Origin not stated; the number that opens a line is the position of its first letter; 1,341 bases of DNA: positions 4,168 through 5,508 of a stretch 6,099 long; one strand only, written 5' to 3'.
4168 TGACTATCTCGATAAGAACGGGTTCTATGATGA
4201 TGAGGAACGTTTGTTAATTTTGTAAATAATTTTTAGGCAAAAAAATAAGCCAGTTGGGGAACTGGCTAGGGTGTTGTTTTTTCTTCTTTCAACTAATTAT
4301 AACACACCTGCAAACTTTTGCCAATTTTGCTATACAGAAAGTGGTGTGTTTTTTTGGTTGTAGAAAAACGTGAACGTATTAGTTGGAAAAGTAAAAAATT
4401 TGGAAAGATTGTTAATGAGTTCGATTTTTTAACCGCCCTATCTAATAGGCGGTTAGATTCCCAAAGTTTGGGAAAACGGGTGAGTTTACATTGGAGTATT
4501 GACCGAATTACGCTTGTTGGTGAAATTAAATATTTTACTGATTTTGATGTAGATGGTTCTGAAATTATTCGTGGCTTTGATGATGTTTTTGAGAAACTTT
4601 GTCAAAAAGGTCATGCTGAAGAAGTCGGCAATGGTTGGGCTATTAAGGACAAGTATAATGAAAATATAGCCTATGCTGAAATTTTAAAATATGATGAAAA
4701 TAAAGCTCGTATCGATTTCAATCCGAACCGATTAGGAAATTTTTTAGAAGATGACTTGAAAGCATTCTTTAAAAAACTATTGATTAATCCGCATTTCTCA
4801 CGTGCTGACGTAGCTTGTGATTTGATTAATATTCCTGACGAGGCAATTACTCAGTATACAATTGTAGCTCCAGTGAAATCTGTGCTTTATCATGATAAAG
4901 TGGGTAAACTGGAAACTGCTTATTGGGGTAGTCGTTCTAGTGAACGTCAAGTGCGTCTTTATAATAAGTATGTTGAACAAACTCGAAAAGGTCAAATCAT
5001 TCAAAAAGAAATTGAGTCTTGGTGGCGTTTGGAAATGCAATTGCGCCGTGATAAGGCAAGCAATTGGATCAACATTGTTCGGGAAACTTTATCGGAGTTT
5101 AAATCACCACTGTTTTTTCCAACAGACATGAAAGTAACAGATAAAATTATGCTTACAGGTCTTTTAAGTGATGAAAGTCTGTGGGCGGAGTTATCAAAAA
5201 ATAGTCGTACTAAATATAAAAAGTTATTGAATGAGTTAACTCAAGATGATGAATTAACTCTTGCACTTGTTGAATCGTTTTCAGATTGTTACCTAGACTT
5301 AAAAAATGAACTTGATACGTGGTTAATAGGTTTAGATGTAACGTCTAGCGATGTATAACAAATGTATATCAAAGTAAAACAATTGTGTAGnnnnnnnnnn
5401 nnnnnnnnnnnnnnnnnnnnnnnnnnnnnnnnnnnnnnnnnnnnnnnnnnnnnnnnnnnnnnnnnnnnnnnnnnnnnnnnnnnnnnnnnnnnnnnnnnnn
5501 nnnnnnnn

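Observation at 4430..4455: pT181-type origin nick hairpin inside or just before the rep gene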

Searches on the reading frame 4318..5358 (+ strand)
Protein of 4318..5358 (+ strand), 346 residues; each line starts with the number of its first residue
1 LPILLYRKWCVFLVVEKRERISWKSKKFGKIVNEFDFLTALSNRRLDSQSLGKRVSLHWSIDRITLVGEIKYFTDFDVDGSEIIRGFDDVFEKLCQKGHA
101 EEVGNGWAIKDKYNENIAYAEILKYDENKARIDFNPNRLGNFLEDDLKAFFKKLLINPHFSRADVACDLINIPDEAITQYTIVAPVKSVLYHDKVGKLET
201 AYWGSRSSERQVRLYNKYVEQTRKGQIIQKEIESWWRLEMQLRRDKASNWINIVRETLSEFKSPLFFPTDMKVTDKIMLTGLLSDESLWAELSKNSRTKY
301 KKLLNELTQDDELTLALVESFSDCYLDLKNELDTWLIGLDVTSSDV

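Call 4: search_protein_families(library=pfam, proteins=[window:4318-5358:+], max_evalue=0.01)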
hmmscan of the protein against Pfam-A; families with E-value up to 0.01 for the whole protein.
window:4318-5358:+ (346 aa): 2 families
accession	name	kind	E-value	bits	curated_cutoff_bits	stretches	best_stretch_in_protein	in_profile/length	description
PF02486.25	Rep_trans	-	3.5e-08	33.7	29.6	1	192-251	49-106/201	Replication initiation factor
PF05144.20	Phage_CRI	-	0.0075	16.4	21.7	0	188-230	144-190/232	Replication-associated protein G2P N-terminal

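Call 5: search_protein_families(library=phrogs, proteins=[window:4318-5358:+], max_evalue=0.01)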
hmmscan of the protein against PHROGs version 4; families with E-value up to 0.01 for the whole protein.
window:4318-5358:+ (346 aa): 1 family
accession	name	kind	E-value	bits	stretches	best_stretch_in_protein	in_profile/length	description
phrog_453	-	DNA, RNA and nucleotide metabolism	0.0002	21.8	1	193-246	280-325/447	replication initiation protein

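Call 18: find_homologous_proteins(query=window:4318-5355:+)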
Query window:4318-5355:+ (346 aa): 506 proteins with E <= 0.001 among 3380 candidates; the best 120 are listed.
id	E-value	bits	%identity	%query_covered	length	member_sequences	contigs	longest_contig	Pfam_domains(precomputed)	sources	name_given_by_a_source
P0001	5.5e-209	711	94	97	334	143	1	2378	PF02486.26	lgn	-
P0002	2.5e-199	680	91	97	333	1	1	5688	PF02486.26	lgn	-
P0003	4.1e-199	679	91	97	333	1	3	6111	PF02486.26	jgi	jgi:hypothetical protein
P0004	5.1e-199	679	91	97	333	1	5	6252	PF02486.26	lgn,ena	-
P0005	2.6e-197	673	90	97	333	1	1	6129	PF02486.26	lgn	-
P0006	4.6e-139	481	67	95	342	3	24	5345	PF02486.26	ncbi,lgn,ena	-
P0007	1.5e-127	444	60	95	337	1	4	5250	PF02486.26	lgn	-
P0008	1.9e-125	437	60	96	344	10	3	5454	PF02486.26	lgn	-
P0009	9.9e-124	431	98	58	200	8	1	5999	PF02486.26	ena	-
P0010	5.9e-118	412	56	96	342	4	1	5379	PF02486.26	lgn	-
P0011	7.0e-110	385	56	90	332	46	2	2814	PF02486.26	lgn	-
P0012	6.3e-108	379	55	92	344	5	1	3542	PF02486.26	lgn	-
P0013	6.7e-108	379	55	93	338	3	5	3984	PF02486.26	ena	-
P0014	1.1e-107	378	55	93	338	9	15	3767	PF02486.26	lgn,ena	-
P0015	5.2e-107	376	55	92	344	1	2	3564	PF02486.26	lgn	-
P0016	8.5e-107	375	55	92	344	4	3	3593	PF02486.26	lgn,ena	-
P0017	9.4e-106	372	54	93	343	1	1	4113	PF02486.26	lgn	-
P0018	9.5e-106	372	52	93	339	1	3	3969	PF02486.26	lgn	-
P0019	1.7e-105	371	54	91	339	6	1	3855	PF02486.26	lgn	-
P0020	3.9e-105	370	53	90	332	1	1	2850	PF02486.26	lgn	-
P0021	4.5e-105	370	54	91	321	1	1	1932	PF02486.26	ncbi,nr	ncbi:TPA: replication initiation factor domain-containing protein [Enterococcus faecium]|nr:replicat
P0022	5.9e-105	369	53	90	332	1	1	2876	PF02486.26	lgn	-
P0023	8.1e-105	369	52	91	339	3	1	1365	PF02486.26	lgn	-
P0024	1.0e-104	368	53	90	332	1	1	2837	PF02486.26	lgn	-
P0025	1.0e-104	368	54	91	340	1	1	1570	PF02486.26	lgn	-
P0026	1.1e-104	368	53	90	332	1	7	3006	PF02486.26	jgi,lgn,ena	jgi:hypothetical protein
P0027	1.1e-104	368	53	97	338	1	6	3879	PF02486.26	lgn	-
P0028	1.6e-104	368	54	91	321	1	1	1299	PF02486.26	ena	-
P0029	3.7e-104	367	54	91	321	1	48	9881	PF02486.26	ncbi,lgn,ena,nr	ncbi:TPA: replication initiation factor domain-containing protein [Enterococcus faecium]|nr:MULTISPE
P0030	4.4e-104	366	54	91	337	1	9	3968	PF02486.26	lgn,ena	-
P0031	4.9e-104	366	54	91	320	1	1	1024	PF02486.26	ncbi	ncbi:replication initiation factor domain-containing protein, partial [Enterococcus faecium]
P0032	4.9e-104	366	54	91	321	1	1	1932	PF02486.26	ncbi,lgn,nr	ncbi:TPA: replication initiation factor domain-containing protein [Enterococcus faecium]|nr:replicat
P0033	5.5e-104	366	54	91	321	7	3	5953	PF02486.26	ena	-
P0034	5.8e-104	366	54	91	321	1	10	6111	PF02486.26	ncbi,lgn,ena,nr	ncbi:replication initiation factor domain-containing protein [Enterococcus faecium]|nr:replication i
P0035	6.7e-104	366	54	91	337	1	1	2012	PF02486.26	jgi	-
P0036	8.4e-104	365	53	91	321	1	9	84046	PF02486.26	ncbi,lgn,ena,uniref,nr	ncbi:replication initiation factor domain-containing protein [Enterococcus faecium]|uniref:replicati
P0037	9.2e-104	365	54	91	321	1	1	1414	PF02486.26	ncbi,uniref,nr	ncbi:replication initiation factor domain-containing protein [Enterococcus faecium]|uniref:replicati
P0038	9.9e-104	365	53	95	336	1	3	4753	PF02486.26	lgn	-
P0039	1.0e-103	365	55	90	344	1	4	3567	PF02486.26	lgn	-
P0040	1.1e-103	365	53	95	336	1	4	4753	PF02486.26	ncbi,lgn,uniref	ncbi:replication initiation factor domain-containing protein [Streptococcus suis]|uniref:Replication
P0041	1.1e-103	365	54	91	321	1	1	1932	PF02486.26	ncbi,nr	ncbi:TPA: replication initiation factor domain-containing protein [Enterococcus faecium]|nr:replicat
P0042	1.2e-103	365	54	91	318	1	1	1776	PF02486.26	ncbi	ncbi:replication initiation factor domain-containing protein, partial [Enterococcus faecium]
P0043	1.4e-103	365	54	91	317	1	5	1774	PF02486.26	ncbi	ncbi:replication initiation factor domain-containing protein, partial [Enterococcus faecium]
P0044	1.5e-103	365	54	91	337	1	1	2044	PF02486.26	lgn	-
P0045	1.7e-103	364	53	91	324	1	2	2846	PF02486.26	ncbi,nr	ncbi:TPA: replication initiation factor domain-containing protein [Enterococcus faecium]|nr:replicat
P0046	1.7e-103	364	53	91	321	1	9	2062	PF02486.26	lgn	-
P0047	1.9e-103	364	52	90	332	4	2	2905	PF02486.26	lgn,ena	-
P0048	3.4e-103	363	54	90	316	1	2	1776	PF02486.26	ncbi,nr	ncbi:replication protein [Enterococcus faecium]|nr:replication protein [Enterococcus faecium] HAZ927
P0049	3.6e-103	363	54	91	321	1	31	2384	PF02486.26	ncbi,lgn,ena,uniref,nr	ncbi:TPA: replication initiation factor domain-containing protein [Enterococcus faecium]|uniref:repl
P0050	4.5e-103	363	52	91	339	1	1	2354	PF02486.26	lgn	-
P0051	4.8e-103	363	53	91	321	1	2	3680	PF02486.26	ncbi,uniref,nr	ncbi:replication initiation factor domain-containing protein [Enterococcus faecium]|uniref:replicati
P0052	1.3e-102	362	52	91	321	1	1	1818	PF02486.26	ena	-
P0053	1.7e-102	361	53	96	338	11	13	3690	PF02486.26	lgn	-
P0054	2.1e-102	361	53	91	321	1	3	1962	PF02486.26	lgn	-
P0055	2.5e-102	361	53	90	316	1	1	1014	PF02486.26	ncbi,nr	ncbi:TPA: replication initiation factor domain-containing protein [Enterococcus faecium]|nr:replicat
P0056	3.0e-102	360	53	91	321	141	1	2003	PF02486.26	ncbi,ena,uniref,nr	ncbi:replication initiation factor domain-containing protein [Enterococcus faecium]|uniref:Replicati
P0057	3.1e-102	360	51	95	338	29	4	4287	PF02486.26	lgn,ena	-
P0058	3.5e-102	360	51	91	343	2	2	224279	PF02486.26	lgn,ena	-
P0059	6.2e-102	359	54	91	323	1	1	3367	PF02486.26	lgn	-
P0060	6.4e-102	359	50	95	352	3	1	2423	PF02486.26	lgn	-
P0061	9.4e-102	359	52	96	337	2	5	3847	PF02486.26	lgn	-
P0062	9.5e-102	359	52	91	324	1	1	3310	PF02486.26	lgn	-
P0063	2.0e-101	358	54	91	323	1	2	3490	PF02486.26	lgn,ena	-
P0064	4.9e-101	356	53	90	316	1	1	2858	PF02486.26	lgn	-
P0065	5.3e-101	356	51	92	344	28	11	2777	PF02486.26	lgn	-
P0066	7.6e-101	356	50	92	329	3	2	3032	PF02486.26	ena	-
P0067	7.9e-101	356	53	90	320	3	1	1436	PF02486.26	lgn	-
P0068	9.6e-101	355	53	90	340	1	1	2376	PF02486.26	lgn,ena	-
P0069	1.4e-100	355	52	91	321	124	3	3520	PF02486.26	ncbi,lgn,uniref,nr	ncbi:TPA: replication protein [Enterococcus faecium]|uniref:replication initiation factor domain-con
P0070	1.5e-100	355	52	96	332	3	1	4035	PF02486.26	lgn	-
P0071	1.9e-100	354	52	91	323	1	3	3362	PF02486.26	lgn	-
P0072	1.9e-100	354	53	90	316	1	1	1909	PF02486.26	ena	-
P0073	2.0e-100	354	52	90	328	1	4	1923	PF02486.26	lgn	-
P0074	2.2e-100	354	52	90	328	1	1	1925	PF02486.26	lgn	-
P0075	3.0e-100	354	50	95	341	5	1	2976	PF02486.26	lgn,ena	-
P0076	3.1e-100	354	52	90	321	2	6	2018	PF02486.26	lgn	-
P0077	3.1e-100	354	53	88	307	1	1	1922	PF02486.26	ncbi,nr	ncbi:TPA: replication initiation factor domain-containing protein, partial [Enterococcus faecium]|nr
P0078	5.1e-100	353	51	95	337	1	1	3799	PF02486.26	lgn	-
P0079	8.4e-100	352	52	91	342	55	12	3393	PF02486.26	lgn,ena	-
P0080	9.9e-100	352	50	94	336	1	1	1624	PF02486.26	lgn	-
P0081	1.2e-99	352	50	91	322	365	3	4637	PF02486.26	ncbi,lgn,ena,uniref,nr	ncbi:replication protein [Enterococcus faecium]|uniref:replication initiation factor domain-containi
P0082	1.7e-99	351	51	91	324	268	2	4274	PF02486.26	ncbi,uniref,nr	ncbi:replication initiation factor domain-containing protein [Enterococcus faecium]|uniref:replicati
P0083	1.8e-99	351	50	94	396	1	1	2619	PF02486.26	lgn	-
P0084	2.0e-99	351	51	97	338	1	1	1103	PF02486.26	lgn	-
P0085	2.4e-99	351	52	91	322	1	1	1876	PF02486.26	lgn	-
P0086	2.8e-99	351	51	92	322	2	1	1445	PF02486.26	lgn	-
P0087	2.9e-99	351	51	95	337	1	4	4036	PF02486.26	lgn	-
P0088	2.9e-99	351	50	92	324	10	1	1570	PF02486.26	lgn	-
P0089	2.9e-99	351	52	91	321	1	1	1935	PF02486.26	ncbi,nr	ncbi:TPA: replication protein [Enterococcus faecium]|nr:replication protein [Enterococcus faecium]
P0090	3.1e-99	350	53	91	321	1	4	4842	PF02486.26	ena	-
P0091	3.4e-99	350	51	96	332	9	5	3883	PF02486.26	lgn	-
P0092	5.3e-99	350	53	91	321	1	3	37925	PF02486.26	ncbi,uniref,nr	ncbi:TPA: replication initiation factor domain-containing protein [Enterococcus faecium]|uniref:repl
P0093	6.5e-99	349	53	91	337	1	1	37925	PF02486.26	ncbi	-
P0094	8.7e-99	349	49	95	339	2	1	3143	PF02486.26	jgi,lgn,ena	-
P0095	1.0e-98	349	52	90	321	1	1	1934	PF02486.26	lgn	-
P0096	1.5e-98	348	51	90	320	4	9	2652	PF02486.26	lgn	-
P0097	1.8e-98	348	49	95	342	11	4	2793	PF02486.26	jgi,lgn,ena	-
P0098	1.9e-98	348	51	91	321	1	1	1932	PF02486.26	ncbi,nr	ncbi:TPA: replication initiation factor domain-containing protein [Enterococcus faecium]|nr:replicat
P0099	2.8e-98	347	52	90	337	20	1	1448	PF02486.26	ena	-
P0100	3.2e-98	347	51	91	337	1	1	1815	PF02486.26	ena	-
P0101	3.3e-98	347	50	96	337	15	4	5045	PF02486.26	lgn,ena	-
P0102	5.2e-98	346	53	91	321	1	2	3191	PF02486.26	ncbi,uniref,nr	ncbi:replication protein [Enterococcus faecium]|uniref:replication initiation factor domain-containi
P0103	5.3e-98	346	52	90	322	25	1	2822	PF02486.26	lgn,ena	-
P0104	5.4e-98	346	50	92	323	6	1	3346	PF02486.26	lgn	-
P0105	6.5e-98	346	53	91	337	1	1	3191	PF02486.26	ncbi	-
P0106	8.3e-98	346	50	88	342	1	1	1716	PF02486.26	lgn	-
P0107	9.7e-98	346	51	96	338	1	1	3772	PF02486.26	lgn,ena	-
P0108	1.4e-97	345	50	91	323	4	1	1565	PF02486.26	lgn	-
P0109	1.5e-97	345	50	96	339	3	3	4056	PF02486.26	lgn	-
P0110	1.8e-97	345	53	90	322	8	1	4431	PF02486.26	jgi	jgi:hypothetical protein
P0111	2.0e-97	344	51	92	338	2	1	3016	PF02486.26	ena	-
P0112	2.0e-97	344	53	90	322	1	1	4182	PF02486.26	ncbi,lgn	ncbi:TPA: replication initiation factor domain-containing protein [Streptococcus agalactiae]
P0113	2.7e-97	344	50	92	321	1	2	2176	PF02486.26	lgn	-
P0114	2.7e-97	344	50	91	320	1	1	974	PF02486.26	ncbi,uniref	ncbi:replication initiation factor domain-containing protein, partial [Enterococcus faecium]|uniref:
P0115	3.4e-97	344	51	90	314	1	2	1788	PF02486.26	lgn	-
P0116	3.4e-97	344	50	90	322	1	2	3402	PF02486.26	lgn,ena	-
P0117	3.6e-97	344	51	92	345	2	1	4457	PF02486.26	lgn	-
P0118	3.7e-97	344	53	86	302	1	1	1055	PF02486.26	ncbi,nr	ncbi:TPA: replication initiation factor domain-containing protein, partial [Enterococcus faecium]|nr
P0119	3.8e-97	344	52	91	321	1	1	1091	PF02486.26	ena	-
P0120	4.5e-97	343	50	96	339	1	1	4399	PF02486.26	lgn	-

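Call 20: find_encoding_contigs(protein=P0004, flank=10000, max_places=5)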
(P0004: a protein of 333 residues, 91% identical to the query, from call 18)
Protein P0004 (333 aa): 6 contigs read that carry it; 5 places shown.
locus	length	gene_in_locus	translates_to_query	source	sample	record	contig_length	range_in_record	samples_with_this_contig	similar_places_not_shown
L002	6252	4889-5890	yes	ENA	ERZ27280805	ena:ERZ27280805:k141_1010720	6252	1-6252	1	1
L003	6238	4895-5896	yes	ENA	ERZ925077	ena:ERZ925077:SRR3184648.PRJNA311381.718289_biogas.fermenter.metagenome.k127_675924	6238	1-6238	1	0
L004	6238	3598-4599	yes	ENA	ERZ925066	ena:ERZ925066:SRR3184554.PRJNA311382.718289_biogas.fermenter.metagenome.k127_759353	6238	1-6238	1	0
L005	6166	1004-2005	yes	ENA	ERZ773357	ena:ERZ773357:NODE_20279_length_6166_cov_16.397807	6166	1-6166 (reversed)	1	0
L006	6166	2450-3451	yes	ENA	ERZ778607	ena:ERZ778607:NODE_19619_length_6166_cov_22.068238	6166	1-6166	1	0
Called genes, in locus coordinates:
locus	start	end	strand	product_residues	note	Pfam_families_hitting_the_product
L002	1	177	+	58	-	?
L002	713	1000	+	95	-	-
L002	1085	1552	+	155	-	-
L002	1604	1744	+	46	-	-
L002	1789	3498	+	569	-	-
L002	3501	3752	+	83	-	-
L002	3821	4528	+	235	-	-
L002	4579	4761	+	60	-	-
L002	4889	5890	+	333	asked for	PF02486:Rep_trans (weak)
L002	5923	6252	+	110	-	?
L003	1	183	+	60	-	?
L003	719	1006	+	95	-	-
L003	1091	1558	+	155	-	-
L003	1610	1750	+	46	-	-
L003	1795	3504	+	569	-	-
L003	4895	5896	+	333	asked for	PF02486:Rep_trans (weak)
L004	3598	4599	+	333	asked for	PF02486:Rep_trans (weak)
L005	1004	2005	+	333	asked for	PF02486:Rep_trans (weak)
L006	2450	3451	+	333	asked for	PF02486:Rep_trans (weak)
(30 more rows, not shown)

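Call 21: find_encoding_contigs(protein=P0006, flank=10000, max_places=5)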
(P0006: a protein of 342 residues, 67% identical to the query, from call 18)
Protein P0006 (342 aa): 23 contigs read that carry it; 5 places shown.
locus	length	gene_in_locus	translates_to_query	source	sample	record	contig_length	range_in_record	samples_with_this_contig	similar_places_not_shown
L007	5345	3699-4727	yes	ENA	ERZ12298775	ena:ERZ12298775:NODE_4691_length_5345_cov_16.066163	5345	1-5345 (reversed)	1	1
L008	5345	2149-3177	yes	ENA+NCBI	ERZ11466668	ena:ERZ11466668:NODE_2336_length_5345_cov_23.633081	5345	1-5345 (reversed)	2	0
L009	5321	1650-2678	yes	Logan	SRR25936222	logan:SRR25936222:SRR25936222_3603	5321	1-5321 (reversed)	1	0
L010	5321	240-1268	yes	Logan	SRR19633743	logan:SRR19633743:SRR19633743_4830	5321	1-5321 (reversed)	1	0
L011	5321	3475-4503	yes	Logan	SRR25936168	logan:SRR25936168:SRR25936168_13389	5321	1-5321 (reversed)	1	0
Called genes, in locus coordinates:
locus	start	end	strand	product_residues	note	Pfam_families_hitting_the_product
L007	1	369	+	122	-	?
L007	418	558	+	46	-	-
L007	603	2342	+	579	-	-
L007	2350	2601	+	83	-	-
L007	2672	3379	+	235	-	-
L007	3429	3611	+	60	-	PF01402:RHH_1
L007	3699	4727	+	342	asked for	PF02486:Rep_trans (weak)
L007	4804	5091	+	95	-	-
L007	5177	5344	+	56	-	?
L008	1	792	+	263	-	?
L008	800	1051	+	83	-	-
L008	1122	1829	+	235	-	-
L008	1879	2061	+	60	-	PF01402:RHH_1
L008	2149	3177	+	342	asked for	PF02486:Rep_trans (weak)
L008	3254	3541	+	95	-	-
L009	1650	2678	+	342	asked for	PF02486:Rep_trans (weak)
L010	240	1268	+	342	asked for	PF02486:Rep_trans (weak)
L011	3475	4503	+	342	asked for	PF02486:Rep_trans (weak)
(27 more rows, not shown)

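Call 23: find_related_loci(query=A1, collection=genome_contigs, flank=6000)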
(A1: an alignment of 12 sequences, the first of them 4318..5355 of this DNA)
Query A1 (346 aa) in genome_contigs; peptide patterns used: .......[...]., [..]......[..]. (x = any residue, [..] = any of these).
53 stretches matched a pattern; 20 encode a relative of the query (tblastn E <= 1e-3); 20 distinct loci.
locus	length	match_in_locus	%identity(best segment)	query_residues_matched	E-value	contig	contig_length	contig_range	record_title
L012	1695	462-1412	52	27-342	1e-115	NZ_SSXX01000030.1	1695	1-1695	Dechloromonas sp. H13 XMAS_Iso4_NODE_36_length_1695_cov_1.52934, whole genome shotgun sequence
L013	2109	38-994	52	27-344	1e-113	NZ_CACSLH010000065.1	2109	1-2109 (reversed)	Enterococcus sp. CSURQ0835, whole genome shotgun sequence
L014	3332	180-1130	52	27-342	2e-110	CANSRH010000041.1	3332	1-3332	MAG TPA_asm: uncultured Tenericutes bacterium isolate SRR15510228_bin.30_metawrap_v1.3_MAG genome assembly, contig: NODE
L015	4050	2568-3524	50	27-344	1e-107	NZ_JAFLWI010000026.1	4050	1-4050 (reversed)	Candidatus Enterococcus courvalinii strain MSG2901 scaffold1.26, whole genome shotgun sequence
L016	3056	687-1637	50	27-342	1e-108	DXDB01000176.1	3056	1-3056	MAG TPA_asm: Candidatus Tetragenococcus pullicola isolate CHK175-10598 CHK175__C212558_L3056_SAMEA104467489, whole genom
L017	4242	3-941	50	31-342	4e-102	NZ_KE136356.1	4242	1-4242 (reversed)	Enterococcus dispar ATCC 51266 acpMG-supercont1.3, whole genome shotgun sequence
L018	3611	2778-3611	54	31-308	1e-100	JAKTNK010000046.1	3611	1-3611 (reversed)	Streptococcus suis strain SSQJ-5 scaffold46, whole genome shotgun sequence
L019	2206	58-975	48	25-344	2e-100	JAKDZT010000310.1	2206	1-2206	MAG: Tetragenococcus sp. isolate 117_S24 117_S24_NODE_5343_length_2206_cov_10.358903, whole genome shotgun sequence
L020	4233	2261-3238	48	30-341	6e-96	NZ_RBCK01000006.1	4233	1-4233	Streptococcus chosunensis strain ChDC B353 KCOM1699_6, whole genome shotgun sequence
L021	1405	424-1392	49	29-336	2e-102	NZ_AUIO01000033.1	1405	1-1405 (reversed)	Streptococcus plurextorum DSM 22810 G575DRAFT_scaffold00030.30_C, whole genome shotgun sequence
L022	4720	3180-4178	49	27-345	1e-93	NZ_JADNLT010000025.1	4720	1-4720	Streptococcus parasanguinis strain 1001095IJ_161003_H11 NODE_25_length_4720_cov_179.719, whole genome shotgun sequence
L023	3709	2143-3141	47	29-346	3e-93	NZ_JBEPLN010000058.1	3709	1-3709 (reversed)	Streptococcus porcorum strain DSM 28302 Ga0480210_58, whole genome shotgun sequence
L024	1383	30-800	54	91-342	2e-97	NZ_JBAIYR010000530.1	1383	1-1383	Desulfovibrio sp. 1188_IL3213 NODE_546_length_1383_cov_2.671178, whole genome shotgun sequence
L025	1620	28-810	53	83-342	3e-96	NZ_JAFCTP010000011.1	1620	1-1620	Brevundimonas sp. TWP1-3 NODE_11_length_1620_cov_1.750486, whole genome shotgun sequence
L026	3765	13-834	50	81-341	2e-83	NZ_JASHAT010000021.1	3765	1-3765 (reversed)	Streptococcus mitis strain OMI669 OMI669_00021, whole genome shotgun sequence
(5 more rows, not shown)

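Call 24: find_related_loci(query=A1, collection=viral_contigs, flank=6000)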
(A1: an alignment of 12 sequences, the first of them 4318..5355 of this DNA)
Query A1 (346 aa) in viral_contigs; peptide patterns used: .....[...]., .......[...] (x = any residue, [..] = any of these).
38 stretches matched a pattern, but none encodes a relative of the query by tblastn (E <= 1e-3).
